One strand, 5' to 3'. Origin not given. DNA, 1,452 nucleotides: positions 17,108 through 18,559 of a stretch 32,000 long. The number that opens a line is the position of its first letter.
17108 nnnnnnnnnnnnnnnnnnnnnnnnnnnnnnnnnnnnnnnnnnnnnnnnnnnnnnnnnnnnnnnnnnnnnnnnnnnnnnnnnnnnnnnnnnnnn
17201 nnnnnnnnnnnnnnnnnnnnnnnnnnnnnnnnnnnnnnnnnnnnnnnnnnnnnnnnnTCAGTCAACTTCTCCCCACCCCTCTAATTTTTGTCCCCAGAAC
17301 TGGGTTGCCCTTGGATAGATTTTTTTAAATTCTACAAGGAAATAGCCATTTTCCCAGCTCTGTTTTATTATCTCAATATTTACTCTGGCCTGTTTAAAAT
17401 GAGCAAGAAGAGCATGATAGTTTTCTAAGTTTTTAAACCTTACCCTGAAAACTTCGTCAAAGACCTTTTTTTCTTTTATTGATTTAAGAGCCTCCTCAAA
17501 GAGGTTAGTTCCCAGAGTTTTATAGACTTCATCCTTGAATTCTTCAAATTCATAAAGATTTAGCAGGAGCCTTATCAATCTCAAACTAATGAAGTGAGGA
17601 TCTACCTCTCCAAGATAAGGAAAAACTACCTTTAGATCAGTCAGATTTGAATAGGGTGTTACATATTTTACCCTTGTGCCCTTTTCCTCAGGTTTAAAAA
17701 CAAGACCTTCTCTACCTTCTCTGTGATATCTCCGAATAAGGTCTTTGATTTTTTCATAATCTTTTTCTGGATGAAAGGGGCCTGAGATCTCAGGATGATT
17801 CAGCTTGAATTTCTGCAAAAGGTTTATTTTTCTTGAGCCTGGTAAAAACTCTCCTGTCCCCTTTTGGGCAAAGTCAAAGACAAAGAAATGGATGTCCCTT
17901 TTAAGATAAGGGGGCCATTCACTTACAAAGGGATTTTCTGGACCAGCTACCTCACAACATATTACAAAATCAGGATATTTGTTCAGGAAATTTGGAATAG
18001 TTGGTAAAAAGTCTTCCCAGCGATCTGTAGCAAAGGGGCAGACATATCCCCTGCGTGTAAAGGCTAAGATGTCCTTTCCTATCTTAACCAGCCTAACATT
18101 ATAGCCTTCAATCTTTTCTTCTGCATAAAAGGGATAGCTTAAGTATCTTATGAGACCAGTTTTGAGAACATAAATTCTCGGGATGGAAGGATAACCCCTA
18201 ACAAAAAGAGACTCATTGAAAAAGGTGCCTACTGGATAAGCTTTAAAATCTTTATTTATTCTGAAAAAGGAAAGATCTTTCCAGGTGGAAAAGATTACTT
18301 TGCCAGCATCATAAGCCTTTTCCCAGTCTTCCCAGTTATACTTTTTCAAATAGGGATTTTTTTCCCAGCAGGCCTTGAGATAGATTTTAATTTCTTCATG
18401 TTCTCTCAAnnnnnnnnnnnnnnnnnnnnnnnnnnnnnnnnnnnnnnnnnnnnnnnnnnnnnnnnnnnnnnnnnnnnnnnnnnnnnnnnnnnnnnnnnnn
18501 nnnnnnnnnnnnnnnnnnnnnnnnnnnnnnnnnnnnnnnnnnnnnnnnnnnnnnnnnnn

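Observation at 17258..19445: rtcA translationally coupled to an archaeal-type Rnl3 ATP-dependent RNA ligase instead of rtcB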

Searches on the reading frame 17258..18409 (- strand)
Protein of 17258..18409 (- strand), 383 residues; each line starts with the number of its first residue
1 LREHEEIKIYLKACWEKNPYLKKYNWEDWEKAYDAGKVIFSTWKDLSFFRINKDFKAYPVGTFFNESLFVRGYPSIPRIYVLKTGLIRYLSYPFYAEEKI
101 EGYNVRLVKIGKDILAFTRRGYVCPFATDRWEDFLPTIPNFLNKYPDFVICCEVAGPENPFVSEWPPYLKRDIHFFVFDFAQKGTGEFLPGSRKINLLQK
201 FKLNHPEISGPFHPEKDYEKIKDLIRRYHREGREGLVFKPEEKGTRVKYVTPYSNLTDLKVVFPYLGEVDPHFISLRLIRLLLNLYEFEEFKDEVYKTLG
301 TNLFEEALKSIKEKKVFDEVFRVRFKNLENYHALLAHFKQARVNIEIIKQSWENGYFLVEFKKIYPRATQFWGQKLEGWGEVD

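Call 3: search_protein_families(library=pfam, proteins=[window:17258-18409:-], max_evalue=0.01)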
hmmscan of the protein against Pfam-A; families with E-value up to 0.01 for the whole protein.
window:17258-18409:- (383 aa): 2 families
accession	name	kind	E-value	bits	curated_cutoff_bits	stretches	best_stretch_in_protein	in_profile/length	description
PF18330.7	Lig_C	-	2.3e-35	121.7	25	1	261-379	1-125/125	Ligase Pab1020 C-terminal region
PF09414.15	RNA_ligase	-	1.6e-22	80.9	27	1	93-250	2-171/171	RNA ligase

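Call 4: search_protein_families(library=ncbifam, proteins=[window:17258-18409:-], max_evalue=0.01)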
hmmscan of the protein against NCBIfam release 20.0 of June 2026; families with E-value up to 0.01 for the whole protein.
window:17258-18409:- (383 aa): 1 family
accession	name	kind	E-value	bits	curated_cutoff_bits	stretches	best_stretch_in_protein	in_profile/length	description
TIGR01209.1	TIGR01209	hypoth_equivalog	2.4e-88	296.5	136.9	1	28-378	11-370/375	RNA ligase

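Call 5: find_homologous_proteins(query=window:17258-18409:-, max_evalue=1e-10)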
Query window:17258-18409:- (383 aa): 192 proteins with E <= 1e-10 among 2887 candidates; the best 120 are listed.
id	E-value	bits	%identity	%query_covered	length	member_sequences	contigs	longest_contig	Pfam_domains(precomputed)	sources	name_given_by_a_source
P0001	1.5e-261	886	99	100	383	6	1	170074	PF18330.8,PF09414.16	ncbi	-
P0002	1.3e-220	751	81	100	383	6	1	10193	PF18330.8,PF09414.16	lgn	-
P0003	1.1e-202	692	75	100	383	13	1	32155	PF18330.8,PF09414.16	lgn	-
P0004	3.6e-196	670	74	100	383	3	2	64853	PF18330.8,PF09414.16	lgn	-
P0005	1.2e-190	652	72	100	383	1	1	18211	PF18330.8,PF09414.16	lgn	-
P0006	1.7e-190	652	72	100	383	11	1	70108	PF18330.8,PF09414.16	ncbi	ncbi:MAG: RNA ligase [Caldimicrobium thiodismutans]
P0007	6.7e-189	646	72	99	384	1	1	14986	PF18330.8,PF09414.16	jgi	jgi:putative ATP-dependent DNA ligase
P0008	1.5e-188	645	71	100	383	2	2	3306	PF18330.8,PF09414.16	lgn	-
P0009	8.5e-188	643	71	100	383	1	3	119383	PF18330.8,PF09414.16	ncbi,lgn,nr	ncbi:MAG: RNA ligase [Caldimicrobium sp.]|nr:RNA ligase [Caldimicrobium sp.] MCX7873724.1 RNA ligase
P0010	4.1e-187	640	72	100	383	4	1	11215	PF18330.8,PF09414.16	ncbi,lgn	ncbi:MAG: RNA ligase [Caldimicrobium sp.]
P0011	7.3e-187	640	72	100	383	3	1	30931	PF18330.8,PF09414.16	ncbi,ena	-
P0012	3.8e-186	637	71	100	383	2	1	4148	PF18330.8,PF09414.16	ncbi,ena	-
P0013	4.6e-186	637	70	100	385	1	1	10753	PF18330.8,PF09414.16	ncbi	-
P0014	1.5e-183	629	70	100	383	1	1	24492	PF18330.8,PF09414.16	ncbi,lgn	ncbi:MAG: RNA ligase [Caldimicrobium sp.]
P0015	8.4e-182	623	69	100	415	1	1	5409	PF18330.8,PF09414.16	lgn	-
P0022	4.7e-178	611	67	100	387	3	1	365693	PF18330.8,PF09414.16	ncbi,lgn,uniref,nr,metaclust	ncbi:RNA ligase [Thermodesulfobacterium hydrogeniphilum]|uniref:RNA ligase n=1 Tax=Thermodesulfobact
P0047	6.5e-118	413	50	97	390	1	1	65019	PF18330.8,PF09414.16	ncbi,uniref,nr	ncbi:RNA ligase [Thermodesulfatator autotrophicus]|uniref:RNA ligase n=1 Tax=Thermodesulfatator auto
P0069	6.2e-76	274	39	93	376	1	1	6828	PF18330.8,PF09414.16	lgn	-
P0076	7.3e-68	248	39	85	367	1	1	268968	PF18330.8,PF09414.16,PF01068.27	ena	-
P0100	3.1e-59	219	37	87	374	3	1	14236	PF18330.8,PF09414.16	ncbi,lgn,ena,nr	ncbi:MAG: RNA ligase [Candidatus Scalindua sediminis]|nr:RNA ligase [Candidatus Scalindua sediminis]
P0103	2.3e-58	216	35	91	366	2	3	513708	PF18330.8,PF09414.16,PF01068.27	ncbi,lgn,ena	ncbi:MAG: RNA ligase [Chromatiaceae bacterium]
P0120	2.8e-56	210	34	93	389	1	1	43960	PF18330.8,PF09414.16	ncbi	-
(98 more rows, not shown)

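Call 7: find_encoding_contigs(protein=P0022, flank=8000, max_places=2)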
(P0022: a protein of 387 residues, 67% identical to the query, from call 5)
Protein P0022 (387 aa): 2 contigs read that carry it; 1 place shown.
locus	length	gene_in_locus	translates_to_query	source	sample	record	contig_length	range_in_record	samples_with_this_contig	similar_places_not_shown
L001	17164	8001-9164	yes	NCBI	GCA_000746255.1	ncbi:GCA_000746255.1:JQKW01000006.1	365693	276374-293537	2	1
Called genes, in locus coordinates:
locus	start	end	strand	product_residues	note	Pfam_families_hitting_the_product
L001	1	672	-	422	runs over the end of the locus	PF00999:Na_H_Exchanger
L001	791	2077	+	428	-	PF00512:HisKA, PF02518:HATPase_c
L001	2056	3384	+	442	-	PF00072:Response_reg, PF01078:Mg_chelatase (faint), PF00158:Sigma54_activat, PF14532:Sigma54_activ_2, PF00004:AAA (weak), PF07728:AAA_5 (weak), PF25601:AAA_lid_14, PF02954:HTH_8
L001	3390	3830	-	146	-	PF26390:MamS_MamX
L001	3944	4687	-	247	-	PF26390:MamS_MamX (weak)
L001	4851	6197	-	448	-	PF00919:UPF0004, PF04055:Radical_SAM, PF01938:TRAM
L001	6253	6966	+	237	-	PF02633:Creatininase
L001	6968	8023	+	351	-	PF01137:RTC, PF05189:RTC_insert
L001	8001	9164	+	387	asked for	PF09414:RNA_ligase, PF18330:Lig_C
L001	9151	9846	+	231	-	PF13241:NAD_binding_7, PF14824:Sirohm_synth_M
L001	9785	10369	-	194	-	PF00293:NUDIX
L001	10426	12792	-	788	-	PF02190:LON_substr_bdg, PF00004:AAA, PF07728:AAA_5 (weak), PF22667:Lon_lid, PF05362:Lon_C, PF13541:ChlI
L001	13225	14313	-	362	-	PF03060:NMO, PF01645:Glu_synthase (weak), PF00478:IMPDH (weak), PF01070:FMN_dh (weak), PF01180:DHO_dh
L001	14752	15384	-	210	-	PF02163:Peptidase_M50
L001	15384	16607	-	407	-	PF22694:CtpB_N-like, PF00595:PDZ, PF13180:PDZ_2, PF17820:PDZ_6, PF03572:Peptidase_S41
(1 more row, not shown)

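Call 8: find_encoding_contigs(protein=P0047, flank=8000, max_places=2)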
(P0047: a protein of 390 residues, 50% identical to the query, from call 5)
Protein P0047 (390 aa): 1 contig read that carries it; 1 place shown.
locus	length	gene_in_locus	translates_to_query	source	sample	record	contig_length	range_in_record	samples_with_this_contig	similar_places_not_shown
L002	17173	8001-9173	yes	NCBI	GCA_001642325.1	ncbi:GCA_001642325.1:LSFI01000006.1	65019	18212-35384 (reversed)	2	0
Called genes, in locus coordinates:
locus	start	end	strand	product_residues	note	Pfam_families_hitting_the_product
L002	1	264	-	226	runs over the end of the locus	PF00730:HhH-GPD, PF00633:HHH (weak)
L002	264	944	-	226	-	-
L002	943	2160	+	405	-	PF07690:MFS_1, PF13000:Acatn (weak)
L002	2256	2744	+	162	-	PF00254:FKBP_C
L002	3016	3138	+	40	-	-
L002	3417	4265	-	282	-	PF01972:SDH_protease, PF00574:CLP_protease (weak), PF25145:NfeD1b_N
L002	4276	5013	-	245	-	PF01694:Rhomboid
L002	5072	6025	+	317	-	PF00005:ABC_tran, PF13304:AAA_21 (faint), PF08352:oligo_HPY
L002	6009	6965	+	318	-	PF00005:ABC_tran, PF13304:AAA_21, PF08352:oligo_HPY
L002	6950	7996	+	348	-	PF01137:RTC, PF05189:RTC_insert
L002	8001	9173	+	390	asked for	PF09414:RNA_ligase, PF18330:Lig_C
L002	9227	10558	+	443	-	PF00919:UPF0004, PF04055:Radical_SAM, PF01938:TRAM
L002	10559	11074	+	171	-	PF02577:BFN_dom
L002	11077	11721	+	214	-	PF02811:PHP (weak)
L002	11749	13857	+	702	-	PF00580:UvrD-helicase, PF13245:AAA_19, PF13604:AAA_30 (faint), PF01443:Viral_helicase1 (faint), PF13361:UvrD_C, PF13538:UvrD_C_2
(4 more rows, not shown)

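Call 9: find_encoding_contigs(protein=P0076, flank=8000, max_places=2)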
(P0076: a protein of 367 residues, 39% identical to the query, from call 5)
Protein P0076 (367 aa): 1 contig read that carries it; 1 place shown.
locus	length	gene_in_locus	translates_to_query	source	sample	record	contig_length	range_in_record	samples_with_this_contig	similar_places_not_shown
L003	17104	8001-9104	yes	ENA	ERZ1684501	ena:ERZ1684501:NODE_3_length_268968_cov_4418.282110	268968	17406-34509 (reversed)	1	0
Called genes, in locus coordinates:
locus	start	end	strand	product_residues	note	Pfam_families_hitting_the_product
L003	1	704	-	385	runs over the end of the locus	PF01071:GARS_A (faint), PF02786:CPSase_L_D2 (weak), PF08442:ATP-grasp_2, PF13549:ATP-grasp_5, PF24948:Citrate_synth_N, PF00549:Ligase_CoA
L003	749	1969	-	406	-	PF03772:Competence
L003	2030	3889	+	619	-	PF00682:HMGL-like, PF02436:PYC_OADA, PF25919:BSH_CusB (faint), PF00364:Biotin_lipoyl, PF25917:BSH_RND, PF25973:BSH_CzcB (faint), PF25984:BSH_YknX (weak)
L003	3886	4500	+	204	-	PF01634:HisG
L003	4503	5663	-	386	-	PF11741:AMIN (faint), PF01520:Amidase_3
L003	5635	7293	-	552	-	PF09378:HAS-barrel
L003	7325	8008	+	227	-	PF13507:GATase_5, PF07685:GATase_3, PF01965:DJ-1_PfpI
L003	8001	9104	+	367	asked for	PF01068:DNA_ligase_A_M (faint), PF09414:RNA_ligase, PF18330:Lig_C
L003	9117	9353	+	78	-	PF02597:ThiS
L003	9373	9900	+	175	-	PF01597:GCV_H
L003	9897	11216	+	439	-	PF02347:GDC-P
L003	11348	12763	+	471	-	PF13442:Cytochrome_CBB3 (weak)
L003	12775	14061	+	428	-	-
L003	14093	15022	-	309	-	PF27139:Aq_1264_TM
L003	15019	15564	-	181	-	PF04205:FMN_bind (weak)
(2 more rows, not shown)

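Call 10: find_encoding_contigs(protein=P0103, flank=8000, max_places=2)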
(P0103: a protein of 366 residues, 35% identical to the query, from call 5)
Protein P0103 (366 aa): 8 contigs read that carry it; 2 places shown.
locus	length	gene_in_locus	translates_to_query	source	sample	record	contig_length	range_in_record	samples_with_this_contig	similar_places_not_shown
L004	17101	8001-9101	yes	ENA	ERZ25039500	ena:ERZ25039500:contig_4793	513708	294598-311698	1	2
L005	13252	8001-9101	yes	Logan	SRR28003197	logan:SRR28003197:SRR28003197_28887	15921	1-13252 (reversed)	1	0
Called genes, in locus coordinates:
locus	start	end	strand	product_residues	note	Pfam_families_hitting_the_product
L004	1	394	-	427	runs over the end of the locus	PF07992:Pyr_redox_2, PF21706:FCSD_central, PF09242:FCSD-flav_bind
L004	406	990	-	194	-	PF00034:Cytochrom_C (faint), PF13442:Cytochrome_CBB3 (weak)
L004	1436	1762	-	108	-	PF00355:Rieske, PF13806:Rieske_2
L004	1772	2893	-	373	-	PF00591:Glycos_transf_3 (faint), PF02885:Glycos_trans_3N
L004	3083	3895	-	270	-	PF00795:CN_hydrolase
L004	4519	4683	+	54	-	-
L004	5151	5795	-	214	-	-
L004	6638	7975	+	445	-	PF17767:NAPRTase_N, PF04095:NAPRTase, PF17956:NAPRTase_C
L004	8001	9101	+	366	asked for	PF01068:DNA_ligase_A_M (faint), PF09414:RNA_ligase, PF18330:Lig_C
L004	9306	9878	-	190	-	PF08745:PIN_5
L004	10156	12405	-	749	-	PF13089:PP_kinase_N, PF13091:PLDc_2 (faint), PF02503:PP_kinase, PF17941:PP_kinase_C_1, PF13090:PP_kinase_C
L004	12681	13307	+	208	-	PF12694:cpYpsA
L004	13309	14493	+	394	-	PF06965:Na_H_antiport_1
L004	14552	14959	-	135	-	PF00076:RRM_1 (faint)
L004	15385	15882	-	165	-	PF02915:Rubrerythrin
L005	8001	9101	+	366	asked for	PF01068:DNA_ligase_A_M (faint), PF09414:RNA_ligase, PF18330:Lig_C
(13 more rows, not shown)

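Call 13: find_related_loci(query=A1, collection=genome_contigs, flank=6000)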
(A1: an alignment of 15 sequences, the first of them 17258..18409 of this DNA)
Query A1 (383 aa) in genome_contigs; peptide patterns used: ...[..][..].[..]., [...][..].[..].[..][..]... (x = any residue, [..] = any of these).
600 stretches matched a pattern (row limit reached: there are more); 508 encode a relative of the query (tblastn E <= 1e-3); the best 80 are kept; 80 distinct loci.
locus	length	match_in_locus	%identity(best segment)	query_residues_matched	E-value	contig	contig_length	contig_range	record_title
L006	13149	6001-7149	83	1-383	0e+0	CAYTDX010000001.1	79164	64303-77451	MAG TPA_asm: uncultured Caldimicrobium sp. isolate binchicken_co71_66 genome assembly, contig: NODE_114_length_79164_cov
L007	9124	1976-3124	74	1-383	0e+0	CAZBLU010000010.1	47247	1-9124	MAG TPA_asm: uncultured Caldimicrobium sp. isolate SRP104967_co2_8 genome assembly, contig: NODE_430_length_47247_cov_44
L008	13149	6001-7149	72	1-383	0e+0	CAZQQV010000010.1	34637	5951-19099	MAG TPA_asm: uncultured Caldimicrobium sp. isolate binchicken_co71_39 genome assembly, contig: NODE_492_length_34637_cov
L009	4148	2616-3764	70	1-383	0e+0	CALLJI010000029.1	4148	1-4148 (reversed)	MAG: uncultured Caldimicrobium sp. isolate S1_Bin_METABAT__302_1 genome assembly, contig: c_000001249402, whole genome s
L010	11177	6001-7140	72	3-383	0e+0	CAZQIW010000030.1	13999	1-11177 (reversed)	MAG TPA_asm: uncultured Thermodesulfatator sp. isolate binchicken_co291_173 genome assembly, contig: NODE_1137_length_13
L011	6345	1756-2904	73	1-383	0e+0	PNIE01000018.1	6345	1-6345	MAG: Caldimicrobium thiodismutans isolate ZAV-15 NODE_3239_length_6345_cov_55.1251, whole genome shotgun sequence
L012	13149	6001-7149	70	1-383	0e+0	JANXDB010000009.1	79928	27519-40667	MAG: Caldimicrobium sp. isolate SKYB93 k141_276173, whole genome shotgun sequence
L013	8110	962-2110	69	1-383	0e+0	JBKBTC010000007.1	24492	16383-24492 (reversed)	MAG: Caldimicrobium sp. isolate 21I_069.bin.69 NODE_9_length_24492_cov_6.267499, whole genome shotgun sequence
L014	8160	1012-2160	69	1-383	0e+0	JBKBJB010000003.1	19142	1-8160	MAG: Caldimicrobium sp. isolate 21H_023.bin.13 NODE_3_length_19142_cov_9.474954, whole genome shotgun sequence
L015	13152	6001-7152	69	1-383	0e+0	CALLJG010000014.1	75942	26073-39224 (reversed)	MAG: uncultured Thermodesulfobacterium sp. isolate S1_Bin_METABAT__30_1 genome assembly, contig: c_000002806377, whole g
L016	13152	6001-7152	69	1-383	2e-178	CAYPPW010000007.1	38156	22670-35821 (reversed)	MAG TPA_asm: uncultured Thermodesulfatator sp. isolate SRP104967_co2_121 genome assembly, contig: NODE_555_length_38156_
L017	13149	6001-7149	67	1-383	4e-178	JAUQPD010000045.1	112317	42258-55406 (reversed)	MAG: Thermodesulfobacteriota bacterium isolate GMQP.bins.21.201705 NODE_103_length_112317_cov_82.1494, whole genome shot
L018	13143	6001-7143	68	3-383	1e-177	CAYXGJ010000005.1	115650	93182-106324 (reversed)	MAG TPA_asm: uncultured Thermodesulfatator sp. isolate SRP104967_co1_29 genome assembly, contig: NODE_27_length_115650_c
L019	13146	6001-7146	67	2-383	1e-177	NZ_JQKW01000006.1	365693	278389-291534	Thermodesulfobacterium hydrogeniphilum strain DSM 14290 CC87DRAFT_scaffold00001.1_C, whole genome shotgun sequence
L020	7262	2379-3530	67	1-383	2e-173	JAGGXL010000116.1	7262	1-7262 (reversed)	MAG: Thermodesulfobacterium sp. isolate AUK151 PB_MBMC_105_c_000000000099, whole genome shotgun sequence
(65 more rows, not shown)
